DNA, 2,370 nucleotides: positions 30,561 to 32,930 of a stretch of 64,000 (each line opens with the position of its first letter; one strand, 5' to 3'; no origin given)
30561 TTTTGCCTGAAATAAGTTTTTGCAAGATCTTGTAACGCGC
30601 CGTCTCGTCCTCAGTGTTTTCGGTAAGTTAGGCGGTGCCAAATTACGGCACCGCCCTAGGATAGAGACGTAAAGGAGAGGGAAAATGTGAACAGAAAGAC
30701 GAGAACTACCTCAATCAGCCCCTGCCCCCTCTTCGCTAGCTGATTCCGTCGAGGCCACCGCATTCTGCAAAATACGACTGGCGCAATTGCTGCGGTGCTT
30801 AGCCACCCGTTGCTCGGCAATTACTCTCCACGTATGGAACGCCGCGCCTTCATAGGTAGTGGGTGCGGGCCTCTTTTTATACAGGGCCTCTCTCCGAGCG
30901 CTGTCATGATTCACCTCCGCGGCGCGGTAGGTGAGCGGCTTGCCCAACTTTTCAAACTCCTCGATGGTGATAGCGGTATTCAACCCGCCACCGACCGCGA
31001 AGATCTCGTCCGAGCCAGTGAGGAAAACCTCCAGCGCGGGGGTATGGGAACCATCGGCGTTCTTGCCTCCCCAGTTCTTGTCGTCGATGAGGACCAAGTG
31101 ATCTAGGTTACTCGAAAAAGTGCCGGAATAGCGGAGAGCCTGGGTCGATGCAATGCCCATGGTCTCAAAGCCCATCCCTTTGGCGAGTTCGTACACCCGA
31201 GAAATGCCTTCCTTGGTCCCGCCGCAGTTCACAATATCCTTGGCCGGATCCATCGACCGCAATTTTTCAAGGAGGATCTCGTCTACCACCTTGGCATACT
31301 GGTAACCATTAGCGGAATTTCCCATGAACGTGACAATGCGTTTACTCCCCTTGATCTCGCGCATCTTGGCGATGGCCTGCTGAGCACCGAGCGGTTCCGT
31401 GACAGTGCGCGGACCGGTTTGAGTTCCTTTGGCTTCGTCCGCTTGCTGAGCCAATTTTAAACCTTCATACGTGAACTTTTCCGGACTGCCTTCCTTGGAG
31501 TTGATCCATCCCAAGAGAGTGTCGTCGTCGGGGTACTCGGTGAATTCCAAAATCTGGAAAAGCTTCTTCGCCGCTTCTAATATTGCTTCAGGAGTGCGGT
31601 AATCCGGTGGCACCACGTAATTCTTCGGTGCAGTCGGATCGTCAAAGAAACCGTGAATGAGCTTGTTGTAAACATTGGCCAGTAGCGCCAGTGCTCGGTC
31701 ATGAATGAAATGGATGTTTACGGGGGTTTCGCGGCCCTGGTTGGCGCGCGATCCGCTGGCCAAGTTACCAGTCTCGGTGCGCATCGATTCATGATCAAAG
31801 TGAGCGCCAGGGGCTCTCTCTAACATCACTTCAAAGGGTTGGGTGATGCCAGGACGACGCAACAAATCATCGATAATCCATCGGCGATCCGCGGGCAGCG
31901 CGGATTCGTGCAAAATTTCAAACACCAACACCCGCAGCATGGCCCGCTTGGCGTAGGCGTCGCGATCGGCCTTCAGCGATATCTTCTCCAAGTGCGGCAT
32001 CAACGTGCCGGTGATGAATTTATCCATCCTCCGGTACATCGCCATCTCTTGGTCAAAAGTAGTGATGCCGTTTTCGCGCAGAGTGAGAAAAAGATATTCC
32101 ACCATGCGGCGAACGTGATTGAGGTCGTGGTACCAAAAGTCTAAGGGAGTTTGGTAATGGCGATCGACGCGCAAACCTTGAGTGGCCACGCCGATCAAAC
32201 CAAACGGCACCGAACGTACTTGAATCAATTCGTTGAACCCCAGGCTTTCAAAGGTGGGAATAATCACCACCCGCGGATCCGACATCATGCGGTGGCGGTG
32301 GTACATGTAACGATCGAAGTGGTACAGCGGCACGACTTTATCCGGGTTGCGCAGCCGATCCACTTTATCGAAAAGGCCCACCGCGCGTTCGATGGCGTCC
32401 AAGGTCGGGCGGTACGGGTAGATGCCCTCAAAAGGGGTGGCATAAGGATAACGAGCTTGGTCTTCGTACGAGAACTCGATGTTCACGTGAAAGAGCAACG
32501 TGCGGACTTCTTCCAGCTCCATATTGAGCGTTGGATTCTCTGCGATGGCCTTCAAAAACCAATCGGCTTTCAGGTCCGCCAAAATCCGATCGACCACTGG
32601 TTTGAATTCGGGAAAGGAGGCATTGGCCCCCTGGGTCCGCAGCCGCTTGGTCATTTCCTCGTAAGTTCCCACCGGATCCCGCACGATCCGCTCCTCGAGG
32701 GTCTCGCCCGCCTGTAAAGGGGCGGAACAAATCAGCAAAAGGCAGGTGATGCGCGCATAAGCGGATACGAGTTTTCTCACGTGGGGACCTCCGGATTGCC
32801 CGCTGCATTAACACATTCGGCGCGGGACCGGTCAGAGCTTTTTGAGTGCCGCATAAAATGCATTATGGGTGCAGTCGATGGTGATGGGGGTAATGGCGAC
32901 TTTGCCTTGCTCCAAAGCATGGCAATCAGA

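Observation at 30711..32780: Signal-peptide-bearing protein fusing an unknown 450-aa domain to a LOG/SLOG-fold nucleotide-processing domain, wedged between surE and nlpD-like genes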

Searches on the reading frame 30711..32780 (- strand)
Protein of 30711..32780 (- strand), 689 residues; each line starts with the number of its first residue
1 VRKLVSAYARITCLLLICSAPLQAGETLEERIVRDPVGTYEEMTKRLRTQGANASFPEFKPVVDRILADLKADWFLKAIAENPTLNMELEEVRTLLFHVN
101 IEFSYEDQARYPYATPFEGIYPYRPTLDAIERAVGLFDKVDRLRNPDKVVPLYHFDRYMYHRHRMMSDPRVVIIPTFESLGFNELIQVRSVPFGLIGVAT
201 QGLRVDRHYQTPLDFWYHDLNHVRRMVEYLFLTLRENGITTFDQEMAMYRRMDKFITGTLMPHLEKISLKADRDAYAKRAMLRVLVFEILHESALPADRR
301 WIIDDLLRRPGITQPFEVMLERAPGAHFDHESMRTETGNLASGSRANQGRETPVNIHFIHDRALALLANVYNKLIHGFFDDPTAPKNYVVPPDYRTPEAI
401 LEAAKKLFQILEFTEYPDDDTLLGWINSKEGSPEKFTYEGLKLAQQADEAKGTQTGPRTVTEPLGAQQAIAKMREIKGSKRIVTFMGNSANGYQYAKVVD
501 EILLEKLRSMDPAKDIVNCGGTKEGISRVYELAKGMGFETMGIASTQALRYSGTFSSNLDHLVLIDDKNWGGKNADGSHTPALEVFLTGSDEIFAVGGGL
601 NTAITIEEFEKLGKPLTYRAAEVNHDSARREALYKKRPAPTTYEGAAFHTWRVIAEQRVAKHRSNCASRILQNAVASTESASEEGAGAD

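Call 3: search_protein_families(library=pfam, proteins=[window:30711-32780:-], max_evalue=1)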
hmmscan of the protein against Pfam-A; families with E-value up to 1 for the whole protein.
window:30711-32780:- (689 aa): 1 family
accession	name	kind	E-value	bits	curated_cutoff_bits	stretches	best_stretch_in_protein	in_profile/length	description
PF23294.1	BRCT_TopB1_SLF1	-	0.13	12.7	27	1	647-678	3-33/90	TopBP1/SLF1, BRCT domain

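Call 4: search_protein_families(library=ncbifam, proteins=[window:30711-32780:-], max_evalue=1)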
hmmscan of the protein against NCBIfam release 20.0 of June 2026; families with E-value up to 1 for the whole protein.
window:30711-32780:- (689 aa): 1 family
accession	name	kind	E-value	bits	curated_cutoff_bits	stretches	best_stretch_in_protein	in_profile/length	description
NF040556.1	CAS_Csx28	equivalog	0.027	14.5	50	1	398-438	43-83/172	type VI-B CRISPR accessory protein Csx28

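Call 5: find_homologous_proteins(query=window:30711-32780:-)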
Query window:30711-32780:- (689 aa): 81 proteins with E <= 0.001 among 8000 candidates.
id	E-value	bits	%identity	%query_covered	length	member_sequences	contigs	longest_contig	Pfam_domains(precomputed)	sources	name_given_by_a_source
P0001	0.0e+0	1581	100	100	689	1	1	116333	-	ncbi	-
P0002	0.0e+0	1064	68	97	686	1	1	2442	-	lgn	-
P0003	0.0e+0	1049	70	95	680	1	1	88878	-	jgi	jgi:hypothetical protein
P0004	0.0e+0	1045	69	97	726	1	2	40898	-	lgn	-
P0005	0.0e+0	1042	68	98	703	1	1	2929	-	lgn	-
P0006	0.0e+0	1036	67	96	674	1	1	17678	-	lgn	-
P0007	2.6e-298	1009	66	99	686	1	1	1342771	-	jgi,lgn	jgi:hypothetical protein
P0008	7.7e-296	1001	68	94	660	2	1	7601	-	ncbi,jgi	jgi:hypothetical protein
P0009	8.5e-276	935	61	96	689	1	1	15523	-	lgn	-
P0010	1.9e-263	894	60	94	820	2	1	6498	PF13350.12,PF22784.2,PF22741.2,PF22785.2,PF03162.19,PF00782.26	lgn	-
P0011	3.0e-185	636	47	91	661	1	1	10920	-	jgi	jgi:hypothetical protein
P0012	1.9e-184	633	47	92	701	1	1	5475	-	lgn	-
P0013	2.3e-180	619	46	92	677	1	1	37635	-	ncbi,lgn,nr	ncbi:MAG: hypothetical protein JWQ35_960 [Bacteriovoracaceae bacterium]|nr:hypothetical protein [Bac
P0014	4.1e-175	602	46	91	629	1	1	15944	-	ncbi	-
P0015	4.8e-175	602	46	90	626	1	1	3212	-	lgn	-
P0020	4.5e-169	582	44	91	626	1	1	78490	-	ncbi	-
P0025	1.7e-164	567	45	90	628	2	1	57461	-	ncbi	ncbi:MAG TPA: hypothetical protein VIH90_05725 [Candidatus Saccharimonadales bacterium]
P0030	7.3e-161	555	43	91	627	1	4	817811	-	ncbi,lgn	-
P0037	4.4e-151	523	42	88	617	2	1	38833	-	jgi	jgi:hypothetical protein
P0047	9.1e-145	502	37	92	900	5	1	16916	-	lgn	-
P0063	1.8e-132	461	40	88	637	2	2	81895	-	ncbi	-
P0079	1.4e-71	260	35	60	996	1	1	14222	PF13281.13,PF20308.5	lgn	-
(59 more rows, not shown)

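Call 6: search_solved_structures(query=window:30711-32780:-, max_evalue=10)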
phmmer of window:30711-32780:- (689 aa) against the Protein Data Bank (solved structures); distinct sequences matched with E-value up to 10: 3.
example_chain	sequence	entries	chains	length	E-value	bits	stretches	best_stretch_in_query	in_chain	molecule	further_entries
8gi1_A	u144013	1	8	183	0.071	14.7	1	392-437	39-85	Accessory protein Csx28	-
4yl7_A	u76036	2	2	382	1.1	10.8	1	279-322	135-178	Aromatic prenyltransferase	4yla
6qp3_A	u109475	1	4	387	1.1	10.7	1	386-463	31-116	Cystathionine beta-lyase PatB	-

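Call 11: search_solved_structures(query=A1, max_evalue=10, show_alignments=3)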
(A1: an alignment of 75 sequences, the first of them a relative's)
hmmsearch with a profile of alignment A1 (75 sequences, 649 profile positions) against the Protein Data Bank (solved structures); distinct sequences matched with E-value up to 10: 2.
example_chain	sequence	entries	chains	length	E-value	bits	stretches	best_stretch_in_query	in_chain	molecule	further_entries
7f8d_A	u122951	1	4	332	1.8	10.1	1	472-550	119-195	Malate dehydrogenase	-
7x1l_A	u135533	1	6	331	2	9.9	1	472-550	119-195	Malate dehydrogenase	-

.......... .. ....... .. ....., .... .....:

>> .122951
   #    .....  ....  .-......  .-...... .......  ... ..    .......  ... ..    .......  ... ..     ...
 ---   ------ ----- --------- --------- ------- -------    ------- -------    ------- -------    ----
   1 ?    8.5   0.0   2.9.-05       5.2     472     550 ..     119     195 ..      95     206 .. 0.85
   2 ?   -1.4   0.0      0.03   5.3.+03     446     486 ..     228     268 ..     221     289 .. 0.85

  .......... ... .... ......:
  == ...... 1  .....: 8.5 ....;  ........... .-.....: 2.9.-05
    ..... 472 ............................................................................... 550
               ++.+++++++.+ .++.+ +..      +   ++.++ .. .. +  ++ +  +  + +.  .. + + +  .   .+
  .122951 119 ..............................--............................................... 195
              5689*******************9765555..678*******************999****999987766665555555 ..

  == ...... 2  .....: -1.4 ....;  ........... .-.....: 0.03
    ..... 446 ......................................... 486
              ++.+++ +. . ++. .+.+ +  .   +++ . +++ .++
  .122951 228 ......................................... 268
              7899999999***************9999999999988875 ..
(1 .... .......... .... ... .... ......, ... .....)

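Call 12: find_encoding_contigs(protein=P0007, flank=6000, max_places=2)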
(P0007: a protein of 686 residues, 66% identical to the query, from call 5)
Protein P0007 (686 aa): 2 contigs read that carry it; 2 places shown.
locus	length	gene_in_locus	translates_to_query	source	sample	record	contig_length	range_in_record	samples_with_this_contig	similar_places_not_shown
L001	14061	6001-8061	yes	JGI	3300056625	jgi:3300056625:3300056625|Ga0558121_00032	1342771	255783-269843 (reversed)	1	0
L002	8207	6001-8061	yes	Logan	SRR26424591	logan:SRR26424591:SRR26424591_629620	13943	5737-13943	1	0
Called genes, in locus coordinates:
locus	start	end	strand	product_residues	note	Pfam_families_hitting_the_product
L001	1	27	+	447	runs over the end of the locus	PF21810:DUF6880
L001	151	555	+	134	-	-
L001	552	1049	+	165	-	PF21716:dnstrm_HI1420 (weak), PF01381:HTH_3, PF13443:HTH_26 (weak)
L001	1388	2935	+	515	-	PF02041:Auxin_BP (faint), PF07883:Cupin_2, PF00583:Acetyltransf_1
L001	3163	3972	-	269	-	PF00583:Acetyltransf_1 (weak), PF08445:FR47 (weak)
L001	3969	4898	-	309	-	PF13527:Acetyltransf_9 (weak), PF00583:Acetyltransf_1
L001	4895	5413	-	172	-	-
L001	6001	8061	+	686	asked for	-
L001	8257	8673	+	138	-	PF08818:DUF1801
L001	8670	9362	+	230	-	PF08241:Methyltransf_11, PF08242:Methyltransf_12, PF13649:Methyltransf_25, PF13847:Methyltransf_31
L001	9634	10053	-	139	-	-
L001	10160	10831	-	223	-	PF02463:SMC_N (weak), PF00005:ABC_tran, PF13555:AAA_29 (faint), PF13304:AAA_21 (weak)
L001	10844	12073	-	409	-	-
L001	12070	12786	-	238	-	PF17131:TP_0789-like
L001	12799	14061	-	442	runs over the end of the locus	PF12704:MacB_PCD (weak), PF02687:FtsX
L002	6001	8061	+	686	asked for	-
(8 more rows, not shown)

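Call 13: find_encoding_contigs(protein=P0030, flank=6000, max_places=2)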
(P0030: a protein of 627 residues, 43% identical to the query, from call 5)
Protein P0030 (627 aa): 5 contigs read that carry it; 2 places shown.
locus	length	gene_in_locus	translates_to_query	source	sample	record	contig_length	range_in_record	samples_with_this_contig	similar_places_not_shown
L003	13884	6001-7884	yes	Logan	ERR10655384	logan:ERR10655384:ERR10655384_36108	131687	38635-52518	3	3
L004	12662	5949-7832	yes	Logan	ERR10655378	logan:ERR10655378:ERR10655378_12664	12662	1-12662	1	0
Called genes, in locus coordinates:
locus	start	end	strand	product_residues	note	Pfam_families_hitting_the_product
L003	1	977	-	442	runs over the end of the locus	-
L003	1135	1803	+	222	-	PF00106:adh_short, PF13561:adh_short_C2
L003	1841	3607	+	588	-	PF13304:AAA_21 (faint), PF09818:ABC_ATPase (faint), PF00005:ABC_tran, PF02463:SMC_N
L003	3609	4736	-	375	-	PF00486:Trans_reg_C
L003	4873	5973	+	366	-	-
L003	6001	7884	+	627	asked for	-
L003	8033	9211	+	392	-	PF13439:Glyco_transf_4 (weak), PF00534:Glycos_transf_1, PF13692:Glyco_trans_1_4, PF20706:GT4-conflict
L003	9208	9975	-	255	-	PF12146:Hydrolase_4, PF00561:Abhydrolase_1 (faint)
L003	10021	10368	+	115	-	-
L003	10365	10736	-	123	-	PF00903:Glyoxalase, PF22677:Ble-like_N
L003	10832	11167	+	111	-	PF01541:GIY-YIG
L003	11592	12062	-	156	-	PF27746:Small_heat_shock_put, PF00011:HSP20, PF17886:ArsA_HSP20 (weak)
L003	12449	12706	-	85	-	-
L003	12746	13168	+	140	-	PF18153:Cap15_CD_rec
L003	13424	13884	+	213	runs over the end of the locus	-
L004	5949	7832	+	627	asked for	-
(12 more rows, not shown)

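Call 14: find_encoding_contigs(protein=P0003, flank=6000, max_places=2)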
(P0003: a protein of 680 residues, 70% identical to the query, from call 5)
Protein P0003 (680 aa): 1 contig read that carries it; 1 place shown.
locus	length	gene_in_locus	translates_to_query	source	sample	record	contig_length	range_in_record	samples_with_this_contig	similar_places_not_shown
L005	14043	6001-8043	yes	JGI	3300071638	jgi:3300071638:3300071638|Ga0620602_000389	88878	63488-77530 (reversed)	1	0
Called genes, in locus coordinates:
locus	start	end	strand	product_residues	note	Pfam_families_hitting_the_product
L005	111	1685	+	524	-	PF12708:Pect-lyase_RHGA_epim (faint)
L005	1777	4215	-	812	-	PF08281:Sigma70_r4_2 (faint)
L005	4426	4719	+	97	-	-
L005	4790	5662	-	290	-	PF13180:PDZ_2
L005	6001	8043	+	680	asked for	-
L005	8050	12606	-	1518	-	PF11019:DUF2608, PF06414:Zeta_toxin, PF13671:AAA_33 (weak), PF20717:DUF6829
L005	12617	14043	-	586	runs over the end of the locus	PF20717:DUF6829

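Call 18: predict_structure(alignment_id=A1)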
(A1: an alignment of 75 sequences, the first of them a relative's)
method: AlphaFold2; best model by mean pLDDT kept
length: 689 residues; sequences in the alignment: 75
mean_pLDDT: 92.1   pTM: 0.75
mean pLDDT of the five models: 92.1, 91.8, 91.3, 90.7, 90.8
residues with pLDDT >= 90: 561; 70-90: 78; 50-70: 39; < 50: 11
segments of 3 or more residues with pLDDT < 50: 452-454, 685-689
pLDDT, mean of each block of 10 residues (from residue 1): 61 55 82 98 98 97 98 98 98 98 95 95 98 98 94 93 94 97 97 97 90 97 96 97 98 98 94 96 98 96 96 93 93 88 91 95 96 93 92 96 98 96 93 86 62 68 94 97 96 96 98 97 90 96 88 79 92 94 98 97 98 98 94 90 97 97 92 81 50
secondary structure, 60 per line:
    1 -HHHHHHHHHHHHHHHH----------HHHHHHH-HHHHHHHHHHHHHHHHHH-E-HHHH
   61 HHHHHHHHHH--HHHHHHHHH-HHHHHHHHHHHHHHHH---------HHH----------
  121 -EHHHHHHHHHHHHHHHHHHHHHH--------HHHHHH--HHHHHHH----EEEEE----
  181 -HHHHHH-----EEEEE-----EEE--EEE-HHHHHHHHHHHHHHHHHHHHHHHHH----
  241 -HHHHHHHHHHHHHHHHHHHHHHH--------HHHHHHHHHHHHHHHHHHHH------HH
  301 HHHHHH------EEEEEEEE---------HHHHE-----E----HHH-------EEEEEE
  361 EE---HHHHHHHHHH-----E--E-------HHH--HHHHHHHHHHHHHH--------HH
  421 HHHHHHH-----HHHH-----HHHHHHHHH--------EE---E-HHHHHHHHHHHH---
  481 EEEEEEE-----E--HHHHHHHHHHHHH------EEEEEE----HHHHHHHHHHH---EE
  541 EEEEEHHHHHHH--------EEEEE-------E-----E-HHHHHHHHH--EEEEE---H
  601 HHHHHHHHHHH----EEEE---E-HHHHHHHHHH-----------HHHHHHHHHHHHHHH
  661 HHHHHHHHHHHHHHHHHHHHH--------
elements in order (helices of 4 or more, strands of 3 or more residues): H2-17 H28-34 H36-53 H57-70 H73-81 H83-98 H123-144 H153-158 H161-167 E172-176 H182-187 E193-197 E203-205 E208-210 H212-236 H242-264 H273-292 H299-306 E313-320 H330-333 E355-362 H366-375 H397-410 H419-427 H433-436 H442-450 H466-477 E481-487 H496-508 E515-520 H525-535 E539-545 H546-552 E561-565 H581-589 E592-596 H600-611 E616-619 H625-634 H646-681

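Call 21: fold_search(model_id=the predicted structure, library=pdb)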
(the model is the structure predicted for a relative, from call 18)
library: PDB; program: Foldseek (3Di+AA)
matches with E <= 10: 1104; with E <= 0.001: 0
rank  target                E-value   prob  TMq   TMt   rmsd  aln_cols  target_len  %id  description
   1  9jje_A                1.5e-03  1.00  0.19  0.14   7.1       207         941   14  Nematostella vectensis TRPM2 tetramer in complex with ADPRP/Ca2+ (released 2024-11-06)
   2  2iz7_A                1.9e-03  1.00  0.16  0.60   9.4       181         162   19  structure of Moco Carrier Protein from Chlamydomonas reinhardtii (released 2006-07-27)
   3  6d73_B                2.1e-03  1.00  0.18  0.10   6.5       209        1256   15  Cryo-EM structure of the zebrafish TRPM2 channel in the presence of Ca2+ (released 2019-05-15)
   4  2iz7_B                2.3e-03  1.00  0.15  0.58   8.9       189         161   18  structure of Moco Carrier Protein from Chlamydomonas reinhardtii (released 2006-07-27)
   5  9mrt_A                2.6e-03  1.00  0.18  0.13   5.0       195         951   13  Cryo-EM structure of the human TRPM4 channel in a calcium and PI(4,5)P2 bound open state (released 2025-10-29)
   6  3gh1_B                2.8e-03  0.98  0.17  0.25  16.4       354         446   12  Crystal structure of predicted nucleotide-binding protein from Vibrio cholerae (released 2009-03-10)
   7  1rcu_A                3.0e-03  1.00  0.16  0.59   3.4       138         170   21  X-RAY STRUCTURE OF TM1055 NORTHEAST STRUCTURAL GENOMICS CONSORTIUM TARGET VT76 (released 2003-12-02)
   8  9b90_A                3.2e-03  1.00  0.18  0.13   6.2       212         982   12  Cryo-EM structure of the human TRPM4 channel in complex with calcium and ATP at 37 degrees Celsius (released 2024-05-15)
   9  8e6v                  3.3e-03  1.00  0.17  0.16   6.6       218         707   15  MHR1/2 and NUDT9H of human TRPM2 in 1 mM dADPR (local refinement) (released 2024-08-14)
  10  8e4n_A                4.1e-03  1.00  0.19  0.15   6.8       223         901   15  The closed C1-state mouse TRPM8 structure in complex with PI(4,5)P2 (released 2022-10-26)
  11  9b8y_A                4.3e-03  1.00  0.18  0.13   6.1       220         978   13  Cryo-EM structure of the human TRPM4 channel in complex with calcium and decavanadate at 37 degrees Celsius (released 2024-05-15)
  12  2iz5_A                4.8e-03  1.00  0.16  0.61   3.8       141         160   21  FUNCTION AND STRUCTURE OF THE MOLYBDENUM COFACTOR CARRIER PROTEIN MCP FROM CHLAMYDOMONAS REINHARDTII (released 2006-07-26)
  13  9us2_B                5.0e-03  1.00  0.18  0.56   3.4       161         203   14  Crystal structure of YgdH from Neisseria meningitidis (released 2025-08-06)
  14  8sre_A                5.0e-03  1.00  0.16  0.08   9.6       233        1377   14  Cryo-EM structure of TRPM2 chanzyme in the presence of Magnesium and ADP-ribose, closed state (released 2024-05-15)
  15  8e4l_A                5.9e-03  1.00  0.19  0.15   7.7       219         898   16  The open state mouse TRPM8 structure in complex with the cooling agonist C3, AITC, and PI(4,5)P2 (released 2022-10-26)
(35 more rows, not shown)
